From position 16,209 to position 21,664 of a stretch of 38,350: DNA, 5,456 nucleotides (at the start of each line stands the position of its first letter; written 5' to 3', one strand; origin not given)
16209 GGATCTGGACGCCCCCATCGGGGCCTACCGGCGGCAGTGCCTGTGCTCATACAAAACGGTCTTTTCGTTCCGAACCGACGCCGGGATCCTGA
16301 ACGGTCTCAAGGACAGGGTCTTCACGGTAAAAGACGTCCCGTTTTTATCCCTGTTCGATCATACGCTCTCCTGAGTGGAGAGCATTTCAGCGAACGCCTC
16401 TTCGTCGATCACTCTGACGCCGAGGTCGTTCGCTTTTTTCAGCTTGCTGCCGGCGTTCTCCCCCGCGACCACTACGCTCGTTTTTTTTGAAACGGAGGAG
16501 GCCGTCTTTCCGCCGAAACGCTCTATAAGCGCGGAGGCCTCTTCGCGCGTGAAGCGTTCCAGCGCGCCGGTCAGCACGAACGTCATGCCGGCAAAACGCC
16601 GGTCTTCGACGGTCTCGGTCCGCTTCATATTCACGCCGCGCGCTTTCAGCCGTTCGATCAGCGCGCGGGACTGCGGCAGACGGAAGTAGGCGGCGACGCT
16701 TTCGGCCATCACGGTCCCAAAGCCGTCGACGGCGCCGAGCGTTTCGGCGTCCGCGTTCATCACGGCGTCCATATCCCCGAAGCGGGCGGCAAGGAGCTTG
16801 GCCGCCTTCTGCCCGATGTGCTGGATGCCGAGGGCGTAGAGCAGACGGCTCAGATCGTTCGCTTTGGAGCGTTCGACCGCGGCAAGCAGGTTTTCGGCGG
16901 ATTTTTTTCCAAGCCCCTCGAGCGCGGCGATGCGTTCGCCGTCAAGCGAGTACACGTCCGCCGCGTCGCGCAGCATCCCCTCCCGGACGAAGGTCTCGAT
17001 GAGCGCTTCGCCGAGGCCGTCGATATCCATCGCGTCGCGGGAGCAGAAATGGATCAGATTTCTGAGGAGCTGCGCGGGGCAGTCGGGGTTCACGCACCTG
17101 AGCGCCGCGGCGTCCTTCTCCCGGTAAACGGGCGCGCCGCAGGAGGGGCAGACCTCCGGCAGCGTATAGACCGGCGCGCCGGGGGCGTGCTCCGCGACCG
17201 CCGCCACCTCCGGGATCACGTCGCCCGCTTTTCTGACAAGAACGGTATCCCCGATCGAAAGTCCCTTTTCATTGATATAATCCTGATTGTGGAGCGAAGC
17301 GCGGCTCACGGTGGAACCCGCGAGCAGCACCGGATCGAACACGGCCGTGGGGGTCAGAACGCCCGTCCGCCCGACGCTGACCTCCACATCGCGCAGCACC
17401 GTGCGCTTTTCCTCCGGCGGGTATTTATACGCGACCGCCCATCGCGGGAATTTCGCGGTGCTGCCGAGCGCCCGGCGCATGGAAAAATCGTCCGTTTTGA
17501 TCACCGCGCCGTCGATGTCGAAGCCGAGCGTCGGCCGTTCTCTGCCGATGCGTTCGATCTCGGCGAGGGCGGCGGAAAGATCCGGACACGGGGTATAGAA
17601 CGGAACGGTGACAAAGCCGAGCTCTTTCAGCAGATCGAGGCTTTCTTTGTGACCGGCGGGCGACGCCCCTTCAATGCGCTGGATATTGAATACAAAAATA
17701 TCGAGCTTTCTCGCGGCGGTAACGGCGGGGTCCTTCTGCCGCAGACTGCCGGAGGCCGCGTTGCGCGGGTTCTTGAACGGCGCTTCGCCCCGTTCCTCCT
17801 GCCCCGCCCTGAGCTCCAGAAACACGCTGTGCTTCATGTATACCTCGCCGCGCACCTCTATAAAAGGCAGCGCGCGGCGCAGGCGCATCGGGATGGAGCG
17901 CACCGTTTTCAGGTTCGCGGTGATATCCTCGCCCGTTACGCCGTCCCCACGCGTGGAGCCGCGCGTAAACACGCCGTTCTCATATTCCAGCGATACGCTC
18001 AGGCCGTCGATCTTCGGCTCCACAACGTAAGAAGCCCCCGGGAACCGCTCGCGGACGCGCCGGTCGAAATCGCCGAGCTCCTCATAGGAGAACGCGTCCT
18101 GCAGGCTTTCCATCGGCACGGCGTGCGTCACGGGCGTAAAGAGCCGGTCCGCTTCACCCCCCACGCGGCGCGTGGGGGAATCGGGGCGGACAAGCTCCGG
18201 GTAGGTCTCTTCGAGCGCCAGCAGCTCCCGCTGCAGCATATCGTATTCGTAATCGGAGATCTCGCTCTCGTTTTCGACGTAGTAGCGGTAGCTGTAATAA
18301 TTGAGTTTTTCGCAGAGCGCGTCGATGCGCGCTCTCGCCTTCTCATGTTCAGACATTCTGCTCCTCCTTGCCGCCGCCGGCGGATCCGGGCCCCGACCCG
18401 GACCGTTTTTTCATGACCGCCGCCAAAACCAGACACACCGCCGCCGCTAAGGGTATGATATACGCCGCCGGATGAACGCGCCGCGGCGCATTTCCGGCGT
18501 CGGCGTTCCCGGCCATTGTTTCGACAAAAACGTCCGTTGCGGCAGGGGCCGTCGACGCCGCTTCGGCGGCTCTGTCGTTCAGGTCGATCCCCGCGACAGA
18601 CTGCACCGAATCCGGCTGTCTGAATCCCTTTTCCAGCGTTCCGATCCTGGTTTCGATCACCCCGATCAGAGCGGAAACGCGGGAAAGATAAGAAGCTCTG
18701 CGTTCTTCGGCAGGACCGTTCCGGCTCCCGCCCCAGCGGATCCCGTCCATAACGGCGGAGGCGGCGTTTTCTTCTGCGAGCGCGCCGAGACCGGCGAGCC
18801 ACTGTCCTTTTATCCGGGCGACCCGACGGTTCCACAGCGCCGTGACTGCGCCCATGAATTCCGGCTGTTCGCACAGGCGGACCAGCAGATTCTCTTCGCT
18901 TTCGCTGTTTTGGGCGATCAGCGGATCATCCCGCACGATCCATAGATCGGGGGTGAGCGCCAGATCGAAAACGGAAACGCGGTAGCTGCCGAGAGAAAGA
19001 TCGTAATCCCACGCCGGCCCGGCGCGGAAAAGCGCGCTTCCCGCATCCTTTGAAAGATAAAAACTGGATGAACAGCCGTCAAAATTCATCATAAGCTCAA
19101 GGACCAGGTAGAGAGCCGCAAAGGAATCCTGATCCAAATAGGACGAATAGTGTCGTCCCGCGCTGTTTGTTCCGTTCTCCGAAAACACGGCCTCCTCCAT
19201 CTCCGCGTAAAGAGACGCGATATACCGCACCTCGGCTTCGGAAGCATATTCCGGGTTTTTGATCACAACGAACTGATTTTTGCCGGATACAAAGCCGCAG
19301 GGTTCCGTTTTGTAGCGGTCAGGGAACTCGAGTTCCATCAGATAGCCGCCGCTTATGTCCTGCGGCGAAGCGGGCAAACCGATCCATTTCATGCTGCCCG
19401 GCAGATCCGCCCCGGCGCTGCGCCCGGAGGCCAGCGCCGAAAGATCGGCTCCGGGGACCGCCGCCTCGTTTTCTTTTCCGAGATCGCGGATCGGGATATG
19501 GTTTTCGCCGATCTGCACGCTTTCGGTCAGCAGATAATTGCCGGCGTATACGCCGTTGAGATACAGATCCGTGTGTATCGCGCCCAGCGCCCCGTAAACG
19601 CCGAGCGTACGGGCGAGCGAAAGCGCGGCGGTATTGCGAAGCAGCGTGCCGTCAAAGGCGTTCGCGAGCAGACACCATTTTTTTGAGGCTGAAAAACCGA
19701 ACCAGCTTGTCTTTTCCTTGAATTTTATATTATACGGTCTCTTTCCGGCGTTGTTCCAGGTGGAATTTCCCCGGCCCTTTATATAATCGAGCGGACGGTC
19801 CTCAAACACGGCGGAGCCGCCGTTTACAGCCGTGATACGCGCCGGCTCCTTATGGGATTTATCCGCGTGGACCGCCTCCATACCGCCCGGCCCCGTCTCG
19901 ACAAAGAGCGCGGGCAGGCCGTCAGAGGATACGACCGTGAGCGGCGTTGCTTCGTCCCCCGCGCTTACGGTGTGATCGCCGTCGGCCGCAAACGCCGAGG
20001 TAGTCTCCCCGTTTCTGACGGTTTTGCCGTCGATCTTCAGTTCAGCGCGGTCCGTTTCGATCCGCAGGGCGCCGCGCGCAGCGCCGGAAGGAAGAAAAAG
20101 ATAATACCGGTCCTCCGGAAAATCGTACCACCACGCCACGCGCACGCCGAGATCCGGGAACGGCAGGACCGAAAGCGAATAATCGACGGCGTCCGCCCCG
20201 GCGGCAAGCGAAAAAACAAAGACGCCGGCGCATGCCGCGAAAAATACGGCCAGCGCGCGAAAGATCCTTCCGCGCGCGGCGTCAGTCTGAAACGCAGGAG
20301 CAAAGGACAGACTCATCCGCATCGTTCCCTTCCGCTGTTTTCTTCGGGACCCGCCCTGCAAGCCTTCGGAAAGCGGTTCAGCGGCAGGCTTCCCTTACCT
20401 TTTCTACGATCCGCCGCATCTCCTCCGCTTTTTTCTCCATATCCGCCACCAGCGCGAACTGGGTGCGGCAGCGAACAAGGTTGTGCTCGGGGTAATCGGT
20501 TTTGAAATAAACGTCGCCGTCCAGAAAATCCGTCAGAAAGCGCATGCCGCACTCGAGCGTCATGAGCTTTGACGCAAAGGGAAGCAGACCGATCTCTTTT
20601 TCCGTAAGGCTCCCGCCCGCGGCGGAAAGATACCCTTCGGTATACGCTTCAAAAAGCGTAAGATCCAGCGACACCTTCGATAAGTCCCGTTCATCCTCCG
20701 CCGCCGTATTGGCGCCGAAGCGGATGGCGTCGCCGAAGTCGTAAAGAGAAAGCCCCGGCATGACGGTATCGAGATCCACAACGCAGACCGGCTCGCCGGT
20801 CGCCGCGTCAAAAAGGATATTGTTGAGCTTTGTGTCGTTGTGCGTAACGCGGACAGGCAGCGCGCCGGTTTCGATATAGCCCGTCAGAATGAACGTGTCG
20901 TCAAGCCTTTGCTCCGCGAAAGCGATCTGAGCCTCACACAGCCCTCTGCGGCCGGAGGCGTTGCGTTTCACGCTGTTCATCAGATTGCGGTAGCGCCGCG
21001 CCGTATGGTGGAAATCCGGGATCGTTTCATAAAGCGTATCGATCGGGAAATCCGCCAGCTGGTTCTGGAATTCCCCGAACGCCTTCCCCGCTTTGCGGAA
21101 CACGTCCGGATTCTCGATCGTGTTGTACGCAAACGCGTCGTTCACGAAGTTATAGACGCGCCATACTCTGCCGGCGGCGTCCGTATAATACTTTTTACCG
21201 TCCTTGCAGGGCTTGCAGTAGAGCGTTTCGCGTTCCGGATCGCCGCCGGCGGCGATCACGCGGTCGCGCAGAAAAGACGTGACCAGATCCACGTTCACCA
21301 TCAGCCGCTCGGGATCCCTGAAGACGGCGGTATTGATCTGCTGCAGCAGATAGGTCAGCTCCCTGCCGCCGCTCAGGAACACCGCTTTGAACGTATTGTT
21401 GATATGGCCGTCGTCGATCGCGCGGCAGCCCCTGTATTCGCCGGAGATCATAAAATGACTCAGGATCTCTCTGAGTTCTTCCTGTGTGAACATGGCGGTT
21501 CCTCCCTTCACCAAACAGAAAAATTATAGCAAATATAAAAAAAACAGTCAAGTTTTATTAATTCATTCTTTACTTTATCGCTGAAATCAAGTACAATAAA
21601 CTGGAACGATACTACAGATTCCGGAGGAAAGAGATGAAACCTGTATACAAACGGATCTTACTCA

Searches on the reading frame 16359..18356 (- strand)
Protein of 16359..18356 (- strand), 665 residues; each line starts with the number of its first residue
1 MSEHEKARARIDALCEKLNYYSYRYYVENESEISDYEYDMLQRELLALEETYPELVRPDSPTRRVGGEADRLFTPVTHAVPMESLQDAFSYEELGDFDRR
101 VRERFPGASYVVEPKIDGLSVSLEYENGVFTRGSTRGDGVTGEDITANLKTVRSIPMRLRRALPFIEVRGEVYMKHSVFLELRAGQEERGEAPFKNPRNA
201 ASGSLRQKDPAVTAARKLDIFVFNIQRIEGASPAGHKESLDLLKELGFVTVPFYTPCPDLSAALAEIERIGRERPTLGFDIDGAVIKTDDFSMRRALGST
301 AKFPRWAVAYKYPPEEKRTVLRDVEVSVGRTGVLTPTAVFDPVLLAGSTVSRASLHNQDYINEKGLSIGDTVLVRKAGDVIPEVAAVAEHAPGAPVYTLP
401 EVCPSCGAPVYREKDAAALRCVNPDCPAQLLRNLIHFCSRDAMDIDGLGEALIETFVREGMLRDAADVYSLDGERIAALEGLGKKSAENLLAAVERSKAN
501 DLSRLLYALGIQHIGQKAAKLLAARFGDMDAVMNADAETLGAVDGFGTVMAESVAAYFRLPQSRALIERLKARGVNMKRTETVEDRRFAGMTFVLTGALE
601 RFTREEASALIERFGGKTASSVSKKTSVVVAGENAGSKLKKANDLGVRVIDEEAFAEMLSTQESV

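Call 27: search_protein_families(library=pfam, proteins=[window:16359-18356:-], max_evalue=0.00001)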
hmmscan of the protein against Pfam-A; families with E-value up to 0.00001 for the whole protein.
window:16359-18356:- (665 aa): 8 families
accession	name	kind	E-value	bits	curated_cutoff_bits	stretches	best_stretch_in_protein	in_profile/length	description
PF01653.23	DNA_ligase_aden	-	5.4e-83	278.8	27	1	73-315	4-253/253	NAD-dependent DNA ligase adenylation domain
PF03120.22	DNA_ligase_OB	-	2.8e-31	107.6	32.9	1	319-390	2-73/79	NAD-dependent DNA ligase OB-fold domain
PF12826.13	HHH_2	-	4.6e-20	72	27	1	504-567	1-64/64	Helix-hairpin-helix motif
PF00533.33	BRCT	-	5.2e-15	55.9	21.3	1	587-656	5-75/78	BRCA1 C Terminus (BRCT) domain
PF14520.12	HHH_5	-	7.7e-12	46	27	0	440-493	2-54/57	Helix-hairpin-helix domain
PF03119.21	DNA_ligase_ZBD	-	1e-08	35.4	25.8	1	403-428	2-27/27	NAD-dependent DNA ligase C4 zinc finger domain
PF22745.1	Nlig-Ia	-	8.3e-07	30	27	1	16-57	11-52/92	DNA ligase-like, N-terminal NAD+-binding domain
PF09414.15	RNA_ligase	-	1e-06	29.5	27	1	109-287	2-156/171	RNA ligase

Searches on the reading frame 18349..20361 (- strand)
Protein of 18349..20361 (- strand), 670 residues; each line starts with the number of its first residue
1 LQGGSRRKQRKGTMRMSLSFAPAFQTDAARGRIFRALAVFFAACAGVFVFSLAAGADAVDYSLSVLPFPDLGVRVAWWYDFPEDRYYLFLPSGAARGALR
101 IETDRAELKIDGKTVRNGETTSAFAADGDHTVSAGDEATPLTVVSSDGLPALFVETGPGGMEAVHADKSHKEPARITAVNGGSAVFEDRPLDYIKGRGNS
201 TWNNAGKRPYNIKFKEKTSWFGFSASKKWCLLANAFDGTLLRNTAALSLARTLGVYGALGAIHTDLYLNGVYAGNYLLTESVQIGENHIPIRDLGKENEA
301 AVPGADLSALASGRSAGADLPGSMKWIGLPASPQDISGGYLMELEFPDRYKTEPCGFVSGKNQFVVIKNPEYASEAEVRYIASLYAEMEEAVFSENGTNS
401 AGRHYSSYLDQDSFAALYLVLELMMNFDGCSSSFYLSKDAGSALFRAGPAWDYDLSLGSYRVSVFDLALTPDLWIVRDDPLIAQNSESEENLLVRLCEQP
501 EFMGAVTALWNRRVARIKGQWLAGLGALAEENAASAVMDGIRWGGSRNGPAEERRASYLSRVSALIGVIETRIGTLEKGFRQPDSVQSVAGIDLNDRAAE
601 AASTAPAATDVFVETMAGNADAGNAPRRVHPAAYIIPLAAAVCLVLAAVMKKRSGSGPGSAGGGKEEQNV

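Call 27: search_protein_families(library=pfam, proteins=[window:18349-20361:-], max_evalue=0.00001)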
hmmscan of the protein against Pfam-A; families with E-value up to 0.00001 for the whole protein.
window:18349-20361:- (670 aa): 1 family
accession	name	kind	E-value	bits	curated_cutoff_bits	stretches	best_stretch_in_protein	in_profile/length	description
PF08757.17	CotH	-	1.9e-26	93.8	23.8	1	194-512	1-262/322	CotH kinase protein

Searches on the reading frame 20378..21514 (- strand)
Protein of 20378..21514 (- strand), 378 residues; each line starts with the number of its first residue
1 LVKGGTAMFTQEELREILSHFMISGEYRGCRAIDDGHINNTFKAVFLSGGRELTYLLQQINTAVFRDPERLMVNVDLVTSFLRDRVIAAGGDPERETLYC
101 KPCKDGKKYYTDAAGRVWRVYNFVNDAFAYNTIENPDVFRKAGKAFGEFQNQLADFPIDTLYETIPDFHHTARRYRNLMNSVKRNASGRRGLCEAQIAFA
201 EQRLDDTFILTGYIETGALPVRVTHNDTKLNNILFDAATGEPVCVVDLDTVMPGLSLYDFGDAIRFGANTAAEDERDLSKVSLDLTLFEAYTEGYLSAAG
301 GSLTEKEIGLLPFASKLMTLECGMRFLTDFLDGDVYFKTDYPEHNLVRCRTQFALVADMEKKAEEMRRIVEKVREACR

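Call 27: search_protein_families(library=pfam, proteins=[window:20378-21514:-], max_evalue=0.00001)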
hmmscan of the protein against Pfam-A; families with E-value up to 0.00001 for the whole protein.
window:20378-21514:- (378 aa): 1 family
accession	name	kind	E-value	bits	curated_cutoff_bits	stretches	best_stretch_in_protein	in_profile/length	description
PF01636.29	APH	-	2.3e-12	47.6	23.2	1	112-269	66-216/239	Phosphotransferase enzyme family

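Call 32: find_encoding_contigs(protein=window:20381-21514:-, flank=10000, max_places=10)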
Protein window:20381-21514:- (378 aa): no gene with exactly this product is on record in the collection.
